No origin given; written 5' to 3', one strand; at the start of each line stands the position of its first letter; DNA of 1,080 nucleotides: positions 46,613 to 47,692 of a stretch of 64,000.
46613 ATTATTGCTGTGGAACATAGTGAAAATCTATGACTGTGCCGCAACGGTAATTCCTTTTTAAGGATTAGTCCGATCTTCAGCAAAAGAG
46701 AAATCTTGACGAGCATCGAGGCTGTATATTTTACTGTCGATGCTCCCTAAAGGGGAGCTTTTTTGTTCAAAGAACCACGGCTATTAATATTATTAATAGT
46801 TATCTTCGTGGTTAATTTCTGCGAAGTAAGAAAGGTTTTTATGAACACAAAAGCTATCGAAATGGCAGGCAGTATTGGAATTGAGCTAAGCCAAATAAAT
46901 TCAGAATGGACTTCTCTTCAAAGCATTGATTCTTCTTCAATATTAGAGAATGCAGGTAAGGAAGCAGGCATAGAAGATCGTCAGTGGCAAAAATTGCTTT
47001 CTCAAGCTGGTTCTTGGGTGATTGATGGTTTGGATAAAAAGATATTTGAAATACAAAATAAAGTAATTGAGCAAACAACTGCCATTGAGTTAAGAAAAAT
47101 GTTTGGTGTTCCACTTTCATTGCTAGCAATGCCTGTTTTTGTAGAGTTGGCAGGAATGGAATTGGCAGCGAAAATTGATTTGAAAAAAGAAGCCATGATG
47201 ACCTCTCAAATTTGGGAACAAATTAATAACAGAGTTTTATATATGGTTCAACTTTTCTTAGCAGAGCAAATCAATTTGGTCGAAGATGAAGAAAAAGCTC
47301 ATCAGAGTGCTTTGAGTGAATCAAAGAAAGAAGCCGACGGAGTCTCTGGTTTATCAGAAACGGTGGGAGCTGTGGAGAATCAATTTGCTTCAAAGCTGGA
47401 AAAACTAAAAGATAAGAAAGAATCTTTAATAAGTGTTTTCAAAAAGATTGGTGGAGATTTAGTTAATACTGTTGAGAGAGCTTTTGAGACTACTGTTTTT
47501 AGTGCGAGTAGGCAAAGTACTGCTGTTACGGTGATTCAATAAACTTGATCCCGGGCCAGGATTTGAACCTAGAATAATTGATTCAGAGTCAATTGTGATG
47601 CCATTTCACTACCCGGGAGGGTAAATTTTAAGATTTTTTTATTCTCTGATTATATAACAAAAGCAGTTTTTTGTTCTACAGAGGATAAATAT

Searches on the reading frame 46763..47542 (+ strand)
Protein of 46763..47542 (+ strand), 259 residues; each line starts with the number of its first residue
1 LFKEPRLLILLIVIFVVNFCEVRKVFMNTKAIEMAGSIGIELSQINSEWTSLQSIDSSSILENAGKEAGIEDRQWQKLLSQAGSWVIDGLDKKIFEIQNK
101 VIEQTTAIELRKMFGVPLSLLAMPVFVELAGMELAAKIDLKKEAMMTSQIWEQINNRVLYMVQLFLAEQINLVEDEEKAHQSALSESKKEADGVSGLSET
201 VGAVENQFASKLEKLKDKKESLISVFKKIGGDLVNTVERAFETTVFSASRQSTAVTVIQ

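Call 3: search_protein_families(library=pfam, proteins=[window:46763-47542:+], max_evalue=1)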
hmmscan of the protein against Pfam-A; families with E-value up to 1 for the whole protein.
window:46763-47542:+ (259 aa): 3 families
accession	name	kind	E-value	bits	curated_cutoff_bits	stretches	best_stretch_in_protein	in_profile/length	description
PF21264.3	DYNC2H1_AAA_dom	-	0.022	15.4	27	1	200-247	48-94/96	Cytoplasmic dynein 2 heavy chain 1, AAA+ ATPase domain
PF16533.10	SOAR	-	0.11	12.9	25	0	210-240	38-68/101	STIM1 Orai1-activating region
PF17003.11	Actin_micro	-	0.5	9.9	27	1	95-160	282-347/354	Putative actin-like family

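Call 4: search_protein_families(library=ncbifam, proteins=[window:46763-47542:+], max_evalue=1)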
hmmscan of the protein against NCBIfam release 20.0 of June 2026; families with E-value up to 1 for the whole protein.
window:46763-47542:+ (259 aa): 2 families
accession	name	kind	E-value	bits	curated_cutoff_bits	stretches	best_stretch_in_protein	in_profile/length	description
NF006545.0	PRK09039.1-4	equivalog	0.088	12.4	372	1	118-221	23-127/342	peptidoglycan -binding protein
NF008919.0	PRK12280.1-3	equivalog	0.18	12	150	1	162-220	80-138/157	50S ribosomal protein L23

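Call 55: search_solved_structures(query=A6, max_evalue=1)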
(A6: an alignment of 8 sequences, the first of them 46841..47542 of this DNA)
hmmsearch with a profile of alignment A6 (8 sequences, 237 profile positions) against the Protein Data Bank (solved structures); distinct sequences matched with E-value up to 1: 7.
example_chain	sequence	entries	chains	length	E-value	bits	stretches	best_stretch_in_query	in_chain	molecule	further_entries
4zvb_A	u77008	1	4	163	0.054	15.9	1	40-102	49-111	Diguanylate cyclase DosC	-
4zva_A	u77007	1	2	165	0.057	15.9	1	40-102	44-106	Diguanylate cyclase DosC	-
5xl1_C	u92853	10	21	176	0.1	15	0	168-220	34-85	Hemagglutinin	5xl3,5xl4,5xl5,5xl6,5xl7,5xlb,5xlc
6v44_B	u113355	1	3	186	0.17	14.3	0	168-220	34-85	Hemagglutinin HA2 chain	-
3eyj_B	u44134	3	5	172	0.36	13.2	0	168-220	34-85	Hemagglutinin HA2 chain | Hemagglutinin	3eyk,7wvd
8gv6_B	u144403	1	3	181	0.38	13.1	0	168-220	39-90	Hemagglutinin H14-HA2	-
6v48_B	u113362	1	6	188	0.45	12.9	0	168-220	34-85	Hemagglutinin HA2 chain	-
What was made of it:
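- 46841..47542 (+): Conserved 233-aa protein of unknown function downstream of the riboswitch (context). No Pfam, NCBIfam or PDB match (calls 3, 4, 55).
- Tried and rejected: The unknown 233-aa protein gave no significant Pfam, NCBIfam or PDB-profile match (calls 3, 4, 55).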
